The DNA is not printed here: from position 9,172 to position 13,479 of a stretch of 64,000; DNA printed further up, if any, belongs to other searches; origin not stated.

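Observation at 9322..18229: Tandem pair of giant divergent STAND-type NTPase paralogues next to the restriction/defence block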

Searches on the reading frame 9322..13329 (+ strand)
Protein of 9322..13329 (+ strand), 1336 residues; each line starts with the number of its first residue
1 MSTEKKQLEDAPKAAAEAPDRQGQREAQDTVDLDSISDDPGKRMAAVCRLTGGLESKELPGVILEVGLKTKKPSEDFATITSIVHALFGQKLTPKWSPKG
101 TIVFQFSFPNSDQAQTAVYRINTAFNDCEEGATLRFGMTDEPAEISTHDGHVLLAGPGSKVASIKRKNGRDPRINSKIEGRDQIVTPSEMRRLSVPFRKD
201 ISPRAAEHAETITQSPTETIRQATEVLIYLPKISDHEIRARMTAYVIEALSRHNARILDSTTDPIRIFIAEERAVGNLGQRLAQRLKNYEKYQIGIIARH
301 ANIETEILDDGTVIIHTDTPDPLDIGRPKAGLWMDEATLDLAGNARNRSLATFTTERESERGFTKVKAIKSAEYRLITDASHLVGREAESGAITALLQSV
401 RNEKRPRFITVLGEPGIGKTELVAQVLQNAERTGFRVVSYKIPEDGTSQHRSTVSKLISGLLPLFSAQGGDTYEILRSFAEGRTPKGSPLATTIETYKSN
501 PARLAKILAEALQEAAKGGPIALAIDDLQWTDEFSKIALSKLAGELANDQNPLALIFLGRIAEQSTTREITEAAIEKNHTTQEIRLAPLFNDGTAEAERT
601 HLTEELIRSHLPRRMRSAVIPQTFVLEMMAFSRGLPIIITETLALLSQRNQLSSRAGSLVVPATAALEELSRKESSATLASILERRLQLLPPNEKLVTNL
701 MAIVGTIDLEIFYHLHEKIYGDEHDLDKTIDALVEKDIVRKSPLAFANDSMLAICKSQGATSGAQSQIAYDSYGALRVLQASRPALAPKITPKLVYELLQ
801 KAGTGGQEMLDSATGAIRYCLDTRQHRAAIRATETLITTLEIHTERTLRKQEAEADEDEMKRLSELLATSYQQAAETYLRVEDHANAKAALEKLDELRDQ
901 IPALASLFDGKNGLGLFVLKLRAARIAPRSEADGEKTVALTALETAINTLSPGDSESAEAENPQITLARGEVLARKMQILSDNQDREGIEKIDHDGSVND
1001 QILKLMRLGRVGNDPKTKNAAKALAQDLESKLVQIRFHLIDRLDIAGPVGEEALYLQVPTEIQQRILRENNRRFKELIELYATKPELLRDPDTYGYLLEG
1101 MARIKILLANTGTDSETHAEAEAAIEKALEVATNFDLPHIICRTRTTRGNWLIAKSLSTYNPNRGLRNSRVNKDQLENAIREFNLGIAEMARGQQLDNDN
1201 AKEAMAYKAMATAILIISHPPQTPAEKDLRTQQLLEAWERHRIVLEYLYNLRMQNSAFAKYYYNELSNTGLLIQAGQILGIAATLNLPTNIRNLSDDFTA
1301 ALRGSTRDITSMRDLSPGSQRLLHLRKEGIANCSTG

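Call 7: search_protein_families(library=pfam, proteins=[window:9322-13329:+], max_evalue=1)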
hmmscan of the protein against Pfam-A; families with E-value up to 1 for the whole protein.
window:9322-13329:+ (1336 aa): 19 families
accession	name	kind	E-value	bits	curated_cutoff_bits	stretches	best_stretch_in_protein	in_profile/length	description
PF13191.12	AAA_16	-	9.7e-20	72.2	32.6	1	383-556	2-167/167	AAA ATPase domain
PF13401.12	AAA_22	-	2.4e-07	31.6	27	1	405-560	4-123/130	AAA domain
PF13181.12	TPR_8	-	5.3e-05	23.5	25.7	1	868-898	1-31/34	Tetratricopeptide repeat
PF01637.24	ATPase_2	-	0.0001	22.7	33.2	1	396-569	11-162/225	ATPase domain predominantly from Archaea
PF24883.2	NPHP3_N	-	0.00038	21.1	24.8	1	400-534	15-139/164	Nephrocystin 3, N-terminal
PF14532.12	Sigma54_activ_2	-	0.0017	19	25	1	384-438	1-52/138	Sigma-54 interaction domain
PF20720.3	nSTAND3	-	0.0019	18.4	27.2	1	405-448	16-59/155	Novel STAND NTPase 3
PF25199.1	nSTAND_NTPase5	-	0.01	16.1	34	1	392-463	27-99/145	Novel STAND NTPase 5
PF00931.28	NB-ARC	-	0.019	14.7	23.5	1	395-431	7-43/248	NB-ARC domain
PF03266.21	NTPase_1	-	0.024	14.9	23.9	1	409-438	2-31/168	NTPase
PF10236.15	DAP3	-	0.031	13.9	23.1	0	394-445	12-62/311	Mitochondrial ribosomal death-associated protein 3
PF13424.12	TPR_12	-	0.043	14.5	30.1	0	865-893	42-70/77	Tetratricopeptide repeat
PF10923.14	BrxC_BrxD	-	0.045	13.1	22.2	1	384-445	28-88/414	BREX system ATP-binding protein BrxC/D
PF00004.35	AAA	-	0.078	13.9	21.2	1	411-459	3-38/131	ATPase family associated with various cellular activities (AAA)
PF01695.23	IstB_IS21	-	0.1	12.5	24.1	1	381-440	68-126/238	IstB-like ATP binding protein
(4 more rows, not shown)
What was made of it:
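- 9322..13332 (+): Gene A, 1336 aa: tandem cyclase-homology-like head, STAND (AAA_16) NTPase, winged-helix region and TPR-like solenoid. Pfam AAA_16 (call 7).
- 10468..10989 (+): A, NTPase core (residues 383-556): Walker A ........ and Walker B AIDD. The sensor-1 LGR (G559-R560) lies just 3' of this span. Pfam AAA_16 at E 9.7e-20 (call 7).
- On STAND NTPases (AAA_16 / MalT-like group): One Pfam TPR_8 match falls below its cut-off (call 7).
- STAND core: AAA_16 significant in both proteins (call 7).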

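Call 9: search_protein_families(library=padloc, proteins=[window:9322-13329:+], max_evalue=0.01)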
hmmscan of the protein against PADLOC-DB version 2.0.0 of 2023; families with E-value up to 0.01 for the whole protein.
window:9322-13329:+ (1336 aa): 3 families
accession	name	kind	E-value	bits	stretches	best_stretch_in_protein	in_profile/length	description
PDLC04140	mad8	-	0.00092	16.8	1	405-506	26-101/314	mads_8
PDLC04984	PDC-S27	-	0.0012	15.8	1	382-437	3-52/474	-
PDLC03838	DolB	-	0.0036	14.6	1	364-429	120-189/375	-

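Call 10: search_solved_structures(query=window:9322-13329:+, max_evalue=1, show_alignments=1)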
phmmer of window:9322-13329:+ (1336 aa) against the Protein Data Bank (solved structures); distinct sequences matched with E-value up to 1: 2.
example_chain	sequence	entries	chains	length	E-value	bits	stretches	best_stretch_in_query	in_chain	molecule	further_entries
7o92_A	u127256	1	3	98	0.27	11.9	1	1097-1158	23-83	hypothetical protein UY81_C0065G0003 residues 18-54 from Candidatus Giovannonibacteria bac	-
9r34_A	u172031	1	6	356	0.5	11.1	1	359-436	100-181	NTPase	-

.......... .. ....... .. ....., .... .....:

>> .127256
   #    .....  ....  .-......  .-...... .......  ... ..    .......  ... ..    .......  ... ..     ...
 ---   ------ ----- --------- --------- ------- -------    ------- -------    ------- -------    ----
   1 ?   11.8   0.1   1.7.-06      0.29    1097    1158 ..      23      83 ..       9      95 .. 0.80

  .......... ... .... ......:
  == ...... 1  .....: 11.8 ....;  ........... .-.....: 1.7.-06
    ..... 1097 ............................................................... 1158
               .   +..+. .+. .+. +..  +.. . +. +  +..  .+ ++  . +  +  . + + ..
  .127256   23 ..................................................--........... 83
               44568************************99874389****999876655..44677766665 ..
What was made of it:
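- Tried and rejected: A single-sequence phmmer of A was run against PDB (call 10).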

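Call 11: search_protein_families(library=ncbifam, proteins=[window:9322-13329:+], max_evalue=0.1)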
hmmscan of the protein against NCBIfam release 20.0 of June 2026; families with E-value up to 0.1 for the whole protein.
window:9322-13329:+ (1336 aa): 4 families
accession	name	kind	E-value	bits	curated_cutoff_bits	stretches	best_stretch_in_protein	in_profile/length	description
TIGR02928.1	TIGR02928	subfamily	4.5e-05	22.5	181.3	1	382-459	16-97/366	orc1/cdc6 family replication initiation protein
NF010248.0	PRK13695.1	equivalog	0.0015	18.3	156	1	409-444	6-41/180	NTPase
TIGR03420.1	DnaA_homol_Hda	equivalog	0.011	15.3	194.8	1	392-439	24-71/226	DnaA regulatory inactivator Hda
NF001624.0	PRK00411.1-2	subfamily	0.094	11.6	354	0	396-458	42-104/374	ORC1-type DNA replication protein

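Call 12: find_homologous_proteins(query=window:9322-13329:+, max_evalue=0.001)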
Query window:9322-13329:+ (1336 aa): 12 proteins with E <= 0.001 among 8000 candidates.
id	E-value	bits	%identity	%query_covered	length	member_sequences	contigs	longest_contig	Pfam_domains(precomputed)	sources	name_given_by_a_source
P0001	0.0e+0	2788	100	95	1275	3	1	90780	PF13401.13,PF13191.13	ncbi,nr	ncbi:AAA family ATPase [Candidatus Peregrinibacteria bacterium]|nr:AAA family ATPase [Candidatus Per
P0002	8.5e-9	52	27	24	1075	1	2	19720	PF00486.35,PF13191.13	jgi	jgi:DNA-binding winged helix-turn-helix (wHTH) protein/tetratricopeptide (TPR) repeat protein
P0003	5.8e-6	42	26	26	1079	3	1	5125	PF17874.8,PF13424.13,PF13401.13,PF00211.26,PF13191.13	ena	-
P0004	1.6e-4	38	26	19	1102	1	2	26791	PF13424.13,PF13401.13,PF13191.13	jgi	jgi:class 3 adenylate cyclase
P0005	1.7e-4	38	27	25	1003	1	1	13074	PF13401.13,PF00211.26,PF13191.13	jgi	-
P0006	3.4e-4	37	31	15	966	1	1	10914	PF00196.26,PF13401.13,PF13191.13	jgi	jgi:DNA-binding CsgD family transcriptional regulator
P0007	4.0e-4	36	25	24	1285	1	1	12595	PF02036.23,PF00211.26,PF13191.13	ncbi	-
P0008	4.3e-4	36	28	20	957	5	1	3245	PF00196.26,PF07719.24,PF13191.13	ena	-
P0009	6.4e-4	36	30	16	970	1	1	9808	PF00196.26,PF13424.13,PF13401.13,PF13191.13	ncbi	-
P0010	6.9e-4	36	28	16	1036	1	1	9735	PF13401.13,PF13191.13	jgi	jgi:DNA-binding SARP family transcriptional activator/predicted ATPase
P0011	8.8e-4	35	28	13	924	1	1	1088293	PF07714.24,PF00069.32,PF13401.13,PF00211.26,PF13191.13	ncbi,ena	-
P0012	1.0e-3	35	26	28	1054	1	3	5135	PF13401.13,PF00211.26,PF13191.13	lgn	-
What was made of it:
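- Closest known: Bacterial cyclase-AAA_16-TPR proteins. Same: They share an AAA_16 STAND core at about 25-31% identity over the NTPase (call 12).
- Checked: NCBI calls A 61 residues shorter (1275 aa, call 12).
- Several weak AAA_16 hits in the homologue search carry LuxR or wHTH domains (call 12).
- Tried and rejected: The word-indexed homologue search recovered only self and AAA_16-level hits for A (call 12).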

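Call 13: find_encoding_contigs(protein=window:9322-13329:+, flank=10000, max_places=6)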
Protein window:9322-13329:+ (1336 aa): 2 contigs read that carry it; 2 places shown.
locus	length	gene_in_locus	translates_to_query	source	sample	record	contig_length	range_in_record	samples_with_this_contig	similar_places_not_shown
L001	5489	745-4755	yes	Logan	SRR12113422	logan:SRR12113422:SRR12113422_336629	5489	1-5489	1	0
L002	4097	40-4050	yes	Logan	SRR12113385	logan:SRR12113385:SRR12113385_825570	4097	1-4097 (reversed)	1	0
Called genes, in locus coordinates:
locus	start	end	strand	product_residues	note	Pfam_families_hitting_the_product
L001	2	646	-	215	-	?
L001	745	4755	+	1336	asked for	PF13191:AAA_16, PF13401:AAA_22 (weak)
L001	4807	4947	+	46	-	-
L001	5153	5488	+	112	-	?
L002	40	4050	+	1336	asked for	PF13191:AAA_16, PF13401:AAA_22 (weak)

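Call 36: search_protein_representatives(protein=window:9730-13329:+)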
Query: 1200 residues. Proteins with E-value up to 0.001 (for the whole library): 1643; up to 1e-10: 16; up to 1e-30: 11. The best 150 are listed.
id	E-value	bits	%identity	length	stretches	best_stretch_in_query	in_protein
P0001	0.0e+00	2610.5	100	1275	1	1-1200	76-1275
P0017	3.1e-84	300.0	29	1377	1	3-1196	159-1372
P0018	3.8e-80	286.5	29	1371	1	63-1153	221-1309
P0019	1.8e-70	254.5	27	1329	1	4-1193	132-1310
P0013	6.3e-67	242.7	29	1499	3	226-1013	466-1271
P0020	2.4e-59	217.6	26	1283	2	3-669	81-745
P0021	7.3e-50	186.2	25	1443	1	3-1153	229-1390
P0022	1.4e-48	182.0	26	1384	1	57-1155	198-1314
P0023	1.3e-40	155.6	25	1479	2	63-616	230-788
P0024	3.5e-40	154.2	26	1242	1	71-1056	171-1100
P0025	8.9e-39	149.5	24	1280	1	65-1195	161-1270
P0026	9.1e-25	103.1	25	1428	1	64-679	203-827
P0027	2.0e-24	102.0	26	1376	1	116-1000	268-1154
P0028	2.8e-22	94.9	29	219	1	378-598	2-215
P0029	1.7e-15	72.4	24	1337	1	193-874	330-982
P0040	2.0e-09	52.4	23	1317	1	128-825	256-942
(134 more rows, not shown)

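Call 39: find_homologous_proteins(query=A5, max_evalue=1e-20)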
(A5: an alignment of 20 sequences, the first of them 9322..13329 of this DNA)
Query A5 (20 sequences) (1336 aa, profile of the alignment): 3 proteins with E <= 1e-20 among 8000 candidates.
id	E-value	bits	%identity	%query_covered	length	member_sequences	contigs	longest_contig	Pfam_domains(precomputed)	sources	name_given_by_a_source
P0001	0.0e+0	1212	100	95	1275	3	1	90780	PF13401.13,PF13191.13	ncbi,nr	ncbi:AAA family ATPase [Candidatus Peregrinibacteria bacterium]|nr:AAA family ATPase [Candidatus Per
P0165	1.1e-23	101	26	15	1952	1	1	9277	PF17874.8,PF00515.35,PF13424.13,PF13176.13,PF13432.13,PF13401.13,PF13181.13,PF07719.24,PF13191.13,PF13374.13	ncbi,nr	ncbi:MAG: tetratricopeptide repeat protein, partial [Anaerolineales bacterium]|nr:tetratricopeptide 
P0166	3.4e-21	93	26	15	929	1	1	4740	PF00196.26,PF08281.19,PF13191.13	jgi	jgi:DNA-binding CsgD family transcriptional regulator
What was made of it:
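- Tried and rejected: With a 20-sequence family alignment it again returned nothing useful (call 39).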

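Call 48: find_related_loci(query=A4, collection=genome_contigs, flank=10000)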
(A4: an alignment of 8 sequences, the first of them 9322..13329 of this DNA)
Query A4 (1336 aa) in genome_contigs; peptide patterns used: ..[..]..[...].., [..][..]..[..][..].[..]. (x = any residue, [..] = any of these).
515 stretches matched a pattern; 108 encode a relative of the query (tblastn E <= 1e-3); the best 80 are kept; 80 distinct loci.
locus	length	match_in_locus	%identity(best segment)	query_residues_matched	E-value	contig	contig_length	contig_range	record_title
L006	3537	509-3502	25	32-1037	1e-59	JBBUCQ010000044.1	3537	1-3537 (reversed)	MAG: Patescibacteria group bacterium isolate H52-bin081_1 H52_bin081_1_000000000044, whole genome shotgun sequence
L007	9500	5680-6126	32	383-542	8e-11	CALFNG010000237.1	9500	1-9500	MAG TPA_asm: uncultured Myxococcales bacterium isolate ERR1035438_bin.42_CONCOCT_v1.1_MAG genome assembly, contig: ERZ17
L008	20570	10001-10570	30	369-560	1e-10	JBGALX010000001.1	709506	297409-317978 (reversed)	MAG: Myxococcaceae bacterium isolate MAG_AAO_H10.48 AAOH10-48_opera_contig_24, whole genome shotgun sequence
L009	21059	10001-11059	22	356-724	8e-10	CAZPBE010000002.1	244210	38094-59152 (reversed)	MAG TPA_asm: uncultured Pirellulaceae bacterium isolate SRP268394_co2_197 genome assembly, contig: NODE_16_length_244210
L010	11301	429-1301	27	378-705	2e-9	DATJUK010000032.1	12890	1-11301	MAG TPA_asm: Solirubrobacterales bacterium isolate SMAG_U15044 k141_1895952, whole genome shotgun sequence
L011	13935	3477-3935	32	377-540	1e-9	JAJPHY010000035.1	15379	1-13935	MAG: Actinomycetota bacterium isolate Centralia_MAG_23 k107_25691458, whole genome shotgun sequence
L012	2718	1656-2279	30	383-589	3e-9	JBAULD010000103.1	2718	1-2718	MAG: Polyangiaceae bacterium isolate MFD04780_ilm_asm_bin14 k127_126372, whole genome shotgun sequence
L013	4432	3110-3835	27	344-603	4e-9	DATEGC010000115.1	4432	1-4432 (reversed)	MAG TPA_asm: Candidatus Dormiibacterota bacterium isolate SMAG_U8775 k141_640944, whole genome shotgun sequence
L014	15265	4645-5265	28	383-600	4e-9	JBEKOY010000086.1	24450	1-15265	MAG: Polyangiaceae bacterium isolate SPRUCE 451 SPRUCE_451_86, whole genome shotgun sequence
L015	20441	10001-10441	33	383-543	7e-9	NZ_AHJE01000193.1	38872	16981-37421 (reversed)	Cupriavidus basilensis OR16 contig193, whole genome shotgun sequence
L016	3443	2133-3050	25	407-717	5e-9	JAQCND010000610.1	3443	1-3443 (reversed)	MAG: Bradymonadaceae bacterium isolate LUM.15 k149_1444634, whole genome shotgun sequence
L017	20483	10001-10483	30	383-550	8e-9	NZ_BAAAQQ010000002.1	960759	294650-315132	Nocardioides bigeumensis strain JCM 16021 sequence02, whole genome shotgun sequence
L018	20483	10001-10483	31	378-544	1e-8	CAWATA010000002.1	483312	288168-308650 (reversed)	MAG: uncultured Conexibacteraceae bacterium isolate MFD09779.bin.1.215 genome assembly, contig: contig_21628, whole geno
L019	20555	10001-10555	32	380-577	1e-8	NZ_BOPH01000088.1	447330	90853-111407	Virgisporangium ochraceum strain NBRC 16418 sequence088, whole genome shotgun sequence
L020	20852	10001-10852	25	344-643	2e-8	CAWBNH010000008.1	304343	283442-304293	MAG: uncultured Solirubrobacterales bacterium isolate MFD09779.bin.2.122 genome assembly, contig: contig_25647, whole ge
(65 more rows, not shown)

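Call 49: find_encoding_contigs(protein=P0019, flank=10000, max_places=3)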
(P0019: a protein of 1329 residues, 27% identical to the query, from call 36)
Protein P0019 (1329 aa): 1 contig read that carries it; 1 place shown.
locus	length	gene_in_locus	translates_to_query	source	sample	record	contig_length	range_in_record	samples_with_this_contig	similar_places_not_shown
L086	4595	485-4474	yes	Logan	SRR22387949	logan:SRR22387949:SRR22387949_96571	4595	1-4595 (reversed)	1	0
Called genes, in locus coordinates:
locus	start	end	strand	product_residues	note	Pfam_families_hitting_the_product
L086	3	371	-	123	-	?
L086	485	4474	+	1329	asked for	PF01637:ATPase_2 (weak), PF13191:AAA_16, PF13401:AAA_22 (weak)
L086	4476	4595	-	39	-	?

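Call 62: find_encoding_contigs(protein=P0022, flank=10000, max_places=3)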
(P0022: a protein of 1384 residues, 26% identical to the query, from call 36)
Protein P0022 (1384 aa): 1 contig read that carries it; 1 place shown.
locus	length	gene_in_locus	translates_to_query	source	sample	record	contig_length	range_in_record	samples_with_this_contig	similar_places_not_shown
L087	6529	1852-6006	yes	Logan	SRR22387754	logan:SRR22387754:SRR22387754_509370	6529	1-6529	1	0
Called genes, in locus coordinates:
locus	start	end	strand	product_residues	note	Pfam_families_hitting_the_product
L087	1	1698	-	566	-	?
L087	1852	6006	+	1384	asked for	PF13191:AAA_16, PF13401:AAA_22 (faint)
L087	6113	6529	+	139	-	?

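Call 63: find_encoding_contigs(protein=P0024, flank=10000, max_places=3)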
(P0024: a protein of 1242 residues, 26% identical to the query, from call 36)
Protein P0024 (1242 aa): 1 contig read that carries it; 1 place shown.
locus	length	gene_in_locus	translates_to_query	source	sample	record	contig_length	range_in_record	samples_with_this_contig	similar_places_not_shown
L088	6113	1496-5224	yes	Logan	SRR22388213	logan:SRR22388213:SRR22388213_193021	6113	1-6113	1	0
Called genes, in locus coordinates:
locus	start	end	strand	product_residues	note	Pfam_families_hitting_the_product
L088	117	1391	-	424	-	PF00709:Adenylsucc_synt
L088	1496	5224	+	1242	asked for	PF10923:BrxC_BrxD (weak), PF13191:AAA_16, PF24883:NPHP3_N (faint)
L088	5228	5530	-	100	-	-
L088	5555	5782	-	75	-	-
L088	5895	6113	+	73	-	?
